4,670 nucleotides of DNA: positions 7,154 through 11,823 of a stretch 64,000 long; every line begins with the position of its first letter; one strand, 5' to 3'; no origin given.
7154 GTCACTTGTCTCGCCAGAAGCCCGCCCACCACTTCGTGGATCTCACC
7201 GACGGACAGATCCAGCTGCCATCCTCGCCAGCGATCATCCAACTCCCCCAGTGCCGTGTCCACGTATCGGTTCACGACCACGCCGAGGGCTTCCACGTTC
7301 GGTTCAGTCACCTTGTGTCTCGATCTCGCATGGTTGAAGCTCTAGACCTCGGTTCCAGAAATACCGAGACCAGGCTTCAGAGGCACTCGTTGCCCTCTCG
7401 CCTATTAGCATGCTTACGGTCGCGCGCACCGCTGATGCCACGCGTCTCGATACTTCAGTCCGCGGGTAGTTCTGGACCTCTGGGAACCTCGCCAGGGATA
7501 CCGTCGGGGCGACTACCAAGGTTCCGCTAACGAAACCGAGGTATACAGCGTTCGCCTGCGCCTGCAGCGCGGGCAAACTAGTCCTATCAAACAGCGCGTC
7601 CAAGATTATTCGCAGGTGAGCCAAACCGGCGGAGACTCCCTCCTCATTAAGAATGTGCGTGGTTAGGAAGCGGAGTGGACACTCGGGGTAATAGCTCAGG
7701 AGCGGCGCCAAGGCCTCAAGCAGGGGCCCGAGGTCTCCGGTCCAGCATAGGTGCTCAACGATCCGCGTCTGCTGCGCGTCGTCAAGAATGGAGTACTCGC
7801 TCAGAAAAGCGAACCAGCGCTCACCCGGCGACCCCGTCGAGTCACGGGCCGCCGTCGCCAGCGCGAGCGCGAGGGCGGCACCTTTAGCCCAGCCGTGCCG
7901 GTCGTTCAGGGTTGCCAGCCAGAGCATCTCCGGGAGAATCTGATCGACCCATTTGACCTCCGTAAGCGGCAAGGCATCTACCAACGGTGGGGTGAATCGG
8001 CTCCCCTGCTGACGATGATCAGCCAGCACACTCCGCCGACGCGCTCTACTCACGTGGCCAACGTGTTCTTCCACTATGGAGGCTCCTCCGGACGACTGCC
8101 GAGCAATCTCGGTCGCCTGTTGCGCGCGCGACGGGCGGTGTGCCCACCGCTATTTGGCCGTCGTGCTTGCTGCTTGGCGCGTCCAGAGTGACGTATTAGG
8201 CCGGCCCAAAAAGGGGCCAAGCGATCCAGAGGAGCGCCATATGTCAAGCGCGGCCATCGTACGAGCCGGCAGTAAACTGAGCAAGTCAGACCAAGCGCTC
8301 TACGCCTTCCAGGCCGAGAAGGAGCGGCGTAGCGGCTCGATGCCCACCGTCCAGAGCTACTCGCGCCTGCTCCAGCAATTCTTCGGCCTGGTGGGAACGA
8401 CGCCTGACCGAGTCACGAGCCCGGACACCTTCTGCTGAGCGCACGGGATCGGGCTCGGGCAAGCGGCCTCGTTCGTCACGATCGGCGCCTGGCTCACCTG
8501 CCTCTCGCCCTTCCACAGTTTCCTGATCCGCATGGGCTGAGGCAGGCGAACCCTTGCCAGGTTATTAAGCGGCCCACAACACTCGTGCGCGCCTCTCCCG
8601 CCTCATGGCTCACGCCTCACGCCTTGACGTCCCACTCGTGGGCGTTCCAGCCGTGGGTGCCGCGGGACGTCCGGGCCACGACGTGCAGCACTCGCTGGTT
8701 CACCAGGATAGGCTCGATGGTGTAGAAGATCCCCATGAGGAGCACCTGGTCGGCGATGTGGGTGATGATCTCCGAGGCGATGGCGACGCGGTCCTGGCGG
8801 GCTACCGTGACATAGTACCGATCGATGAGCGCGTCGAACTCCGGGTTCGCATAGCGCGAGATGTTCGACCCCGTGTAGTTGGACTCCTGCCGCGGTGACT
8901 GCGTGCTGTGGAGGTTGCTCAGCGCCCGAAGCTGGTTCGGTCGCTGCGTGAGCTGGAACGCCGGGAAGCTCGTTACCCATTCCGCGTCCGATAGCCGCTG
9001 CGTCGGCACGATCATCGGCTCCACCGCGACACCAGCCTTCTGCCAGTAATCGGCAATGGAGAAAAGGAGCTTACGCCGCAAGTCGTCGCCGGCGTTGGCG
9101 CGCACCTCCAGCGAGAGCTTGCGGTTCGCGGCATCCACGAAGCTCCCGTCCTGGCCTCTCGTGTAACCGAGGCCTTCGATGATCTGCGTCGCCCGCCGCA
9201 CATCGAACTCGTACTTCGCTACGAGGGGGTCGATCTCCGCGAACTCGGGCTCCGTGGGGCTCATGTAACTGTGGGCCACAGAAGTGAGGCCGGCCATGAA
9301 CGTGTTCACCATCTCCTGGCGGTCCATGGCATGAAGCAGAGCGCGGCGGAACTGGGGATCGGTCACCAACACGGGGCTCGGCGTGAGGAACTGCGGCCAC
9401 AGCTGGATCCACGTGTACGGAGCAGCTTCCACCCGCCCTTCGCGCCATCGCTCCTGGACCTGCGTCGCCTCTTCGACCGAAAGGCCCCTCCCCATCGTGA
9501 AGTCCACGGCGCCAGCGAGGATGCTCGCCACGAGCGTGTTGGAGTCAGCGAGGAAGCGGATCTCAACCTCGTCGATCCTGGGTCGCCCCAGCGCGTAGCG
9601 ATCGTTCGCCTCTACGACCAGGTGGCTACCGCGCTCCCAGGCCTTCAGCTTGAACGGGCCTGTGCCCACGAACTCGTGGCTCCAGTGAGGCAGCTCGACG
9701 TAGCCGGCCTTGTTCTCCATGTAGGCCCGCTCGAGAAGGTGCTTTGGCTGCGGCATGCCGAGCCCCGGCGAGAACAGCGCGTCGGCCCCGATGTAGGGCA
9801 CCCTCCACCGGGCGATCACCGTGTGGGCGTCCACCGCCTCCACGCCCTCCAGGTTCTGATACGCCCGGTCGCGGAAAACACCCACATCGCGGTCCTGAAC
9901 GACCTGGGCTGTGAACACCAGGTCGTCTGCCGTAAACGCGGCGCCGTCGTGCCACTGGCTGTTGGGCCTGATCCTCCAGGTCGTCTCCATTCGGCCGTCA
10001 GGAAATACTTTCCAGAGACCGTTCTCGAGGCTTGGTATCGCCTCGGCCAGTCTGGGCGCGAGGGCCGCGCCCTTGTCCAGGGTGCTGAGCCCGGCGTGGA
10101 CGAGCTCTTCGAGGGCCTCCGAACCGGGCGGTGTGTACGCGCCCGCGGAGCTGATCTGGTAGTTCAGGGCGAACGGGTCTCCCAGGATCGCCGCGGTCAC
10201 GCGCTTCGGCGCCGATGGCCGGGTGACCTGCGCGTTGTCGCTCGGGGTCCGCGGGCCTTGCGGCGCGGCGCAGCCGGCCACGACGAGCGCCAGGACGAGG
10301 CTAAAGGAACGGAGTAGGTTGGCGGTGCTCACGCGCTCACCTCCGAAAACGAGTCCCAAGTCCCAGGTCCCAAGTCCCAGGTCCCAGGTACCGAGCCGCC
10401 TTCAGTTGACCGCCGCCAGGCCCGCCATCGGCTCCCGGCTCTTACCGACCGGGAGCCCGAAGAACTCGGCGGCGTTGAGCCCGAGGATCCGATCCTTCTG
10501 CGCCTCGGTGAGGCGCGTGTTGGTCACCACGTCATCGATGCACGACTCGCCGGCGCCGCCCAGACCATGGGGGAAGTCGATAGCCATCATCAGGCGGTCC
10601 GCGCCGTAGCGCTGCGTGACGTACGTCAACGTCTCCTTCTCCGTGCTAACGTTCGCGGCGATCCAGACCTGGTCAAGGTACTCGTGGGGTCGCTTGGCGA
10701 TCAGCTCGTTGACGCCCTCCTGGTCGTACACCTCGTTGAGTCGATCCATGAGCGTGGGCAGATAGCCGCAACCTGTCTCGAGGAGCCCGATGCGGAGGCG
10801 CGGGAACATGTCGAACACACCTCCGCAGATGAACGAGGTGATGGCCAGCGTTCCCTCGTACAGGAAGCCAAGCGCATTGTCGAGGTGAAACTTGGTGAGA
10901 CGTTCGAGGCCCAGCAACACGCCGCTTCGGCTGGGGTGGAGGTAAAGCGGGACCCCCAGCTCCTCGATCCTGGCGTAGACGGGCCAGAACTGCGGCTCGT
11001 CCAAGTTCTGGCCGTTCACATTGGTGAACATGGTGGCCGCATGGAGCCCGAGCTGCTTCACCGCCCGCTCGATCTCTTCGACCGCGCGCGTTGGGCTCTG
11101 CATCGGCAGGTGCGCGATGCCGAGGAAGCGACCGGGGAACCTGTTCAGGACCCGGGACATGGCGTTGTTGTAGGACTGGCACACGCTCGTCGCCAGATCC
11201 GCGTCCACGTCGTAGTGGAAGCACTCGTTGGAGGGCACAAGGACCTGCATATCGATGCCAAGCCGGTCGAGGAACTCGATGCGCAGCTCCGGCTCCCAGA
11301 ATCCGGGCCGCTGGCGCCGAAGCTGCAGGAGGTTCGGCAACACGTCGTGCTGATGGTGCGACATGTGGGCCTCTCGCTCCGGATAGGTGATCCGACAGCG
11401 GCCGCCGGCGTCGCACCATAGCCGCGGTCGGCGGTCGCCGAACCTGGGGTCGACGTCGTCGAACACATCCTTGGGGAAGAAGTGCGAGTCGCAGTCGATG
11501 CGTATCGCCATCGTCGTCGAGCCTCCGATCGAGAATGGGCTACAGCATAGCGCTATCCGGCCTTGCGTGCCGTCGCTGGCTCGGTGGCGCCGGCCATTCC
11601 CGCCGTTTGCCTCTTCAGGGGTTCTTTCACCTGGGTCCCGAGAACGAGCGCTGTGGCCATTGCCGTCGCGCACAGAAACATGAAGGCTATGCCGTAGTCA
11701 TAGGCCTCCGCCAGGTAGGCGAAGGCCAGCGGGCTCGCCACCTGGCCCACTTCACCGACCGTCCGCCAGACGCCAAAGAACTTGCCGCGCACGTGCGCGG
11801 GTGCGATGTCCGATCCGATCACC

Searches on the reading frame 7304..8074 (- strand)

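Call 11: search_protein_families(library=pfam, proteins=[window:7304-8074:-], max_evalue=0.01)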
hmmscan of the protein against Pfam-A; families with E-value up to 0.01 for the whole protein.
window:7304-8074:- (256 aa): 0 families

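Call 12: search_protein_families(library=padloc, proteins=[window:7304-8074:-], max_evalue=0.01)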
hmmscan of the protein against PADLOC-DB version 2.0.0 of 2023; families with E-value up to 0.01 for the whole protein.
window:7304-8074:- (256 aa): 1 family
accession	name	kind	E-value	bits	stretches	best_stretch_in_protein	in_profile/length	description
PDLC03826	DitA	-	1.3e-07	28.9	1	14-251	3-236/486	-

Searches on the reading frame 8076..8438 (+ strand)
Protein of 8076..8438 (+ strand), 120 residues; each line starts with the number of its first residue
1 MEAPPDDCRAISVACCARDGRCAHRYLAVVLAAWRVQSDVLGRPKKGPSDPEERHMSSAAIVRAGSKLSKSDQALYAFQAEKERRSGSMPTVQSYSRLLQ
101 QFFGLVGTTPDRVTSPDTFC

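Call 11: search_protein_families(library=pfam, proteins=[window:8076-8438:+], max_evalue=0.01)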
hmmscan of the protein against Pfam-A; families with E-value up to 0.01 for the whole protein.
window:8076-8438:+ (120 aa): 0 families

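Call 12: search_protein_families(library=padloc, proteins=[window:8076-8438:+], max_evalue=0.01)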
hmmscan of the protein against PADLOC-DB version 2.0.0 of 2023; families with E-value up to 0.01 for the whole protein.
window:8076-8438:+ (120 aa): 0 families

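Call 86: search_solved_structures(query=window:8076-8435:+, max_evalue=1)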
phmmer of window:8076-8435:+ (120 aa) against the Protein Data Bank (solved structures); distinct sequences matched with E-value up to 1: 1.
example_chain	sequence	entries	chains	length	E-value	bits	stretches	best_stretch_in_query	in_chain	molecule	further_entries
6w1s_Q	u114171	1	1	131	0.9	13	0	39-76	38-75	Mediator of RNA polymerase II transcription subunit 22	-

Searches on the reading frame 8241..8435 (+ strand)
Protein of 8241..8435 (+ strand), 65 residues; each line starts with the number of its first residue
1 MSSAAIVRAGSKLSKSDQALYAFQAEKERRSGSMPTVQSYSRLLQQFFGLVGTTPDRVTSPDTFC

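Call 88: search_dna_similar(query=window:8241-8435:+, collection=plasmids, mode=protein, max_rows=10, max_evalue=0.01)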
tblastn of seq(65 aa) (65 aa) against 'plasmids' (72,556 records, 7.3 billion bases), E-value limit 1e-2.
No match.

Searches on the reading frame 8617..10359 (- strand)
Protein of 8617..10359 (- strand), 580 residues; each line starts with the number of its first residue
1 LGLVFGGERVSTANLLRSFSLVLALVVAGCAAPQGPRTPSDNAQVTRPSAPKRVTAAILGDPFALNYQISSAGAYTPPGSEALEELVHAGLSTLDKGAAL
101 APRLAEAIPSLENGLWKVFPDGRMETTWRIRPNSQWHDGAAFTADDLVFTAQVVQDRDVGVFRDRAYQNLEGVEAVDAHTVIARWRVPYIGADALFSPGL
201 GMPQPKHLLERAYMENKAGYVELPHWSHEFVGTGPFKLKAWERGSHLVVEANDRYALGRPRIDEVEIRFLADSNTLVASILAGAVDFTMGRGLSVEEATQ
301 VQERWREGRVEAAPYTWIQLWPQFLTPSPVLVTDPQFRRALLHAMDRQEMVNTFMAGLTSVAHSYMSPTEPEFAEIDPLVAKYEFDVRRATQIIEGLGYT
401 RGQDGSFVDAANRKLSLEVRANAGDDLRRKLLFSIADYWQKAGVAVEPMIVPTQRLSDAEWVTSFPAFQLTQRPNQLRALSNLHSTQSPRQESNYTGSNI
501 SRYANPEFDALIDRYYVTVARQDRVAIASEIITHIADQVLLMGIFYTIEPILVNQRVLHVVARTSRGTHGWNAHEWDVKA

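Call 11: search_protein_families(library=pfam, proteins=[window:8617-10359:-], max_evalue=0.01)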
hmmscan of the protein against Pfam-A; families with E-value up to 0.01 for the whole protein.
window:8617-10359:- (580 aa): 1 family
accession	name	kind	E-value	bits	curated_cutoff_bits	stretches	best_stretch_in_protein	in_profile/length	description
PF00496.27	SBP_bac_5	-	8.1e-51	173.7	32.4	1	109-454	4-327/368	Bacterial extracellular solute-binding proteins, family 5 Middle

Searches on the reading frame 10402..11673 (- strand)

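Call 11: search_protein_families(library=pfam, proteins=[window:10402-11673:-], max_evalue=0.01)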
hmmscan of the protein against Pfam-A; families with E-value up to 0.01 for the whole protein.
window:10402-11673:- (423 aa): 1 family
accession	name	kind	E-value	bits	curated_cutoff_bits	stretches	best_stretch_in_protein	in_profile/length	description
PF04909.20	Amidohydro_2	-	2.3e-33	116.7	26.4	1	59-407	1-289/289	Amidohydrolase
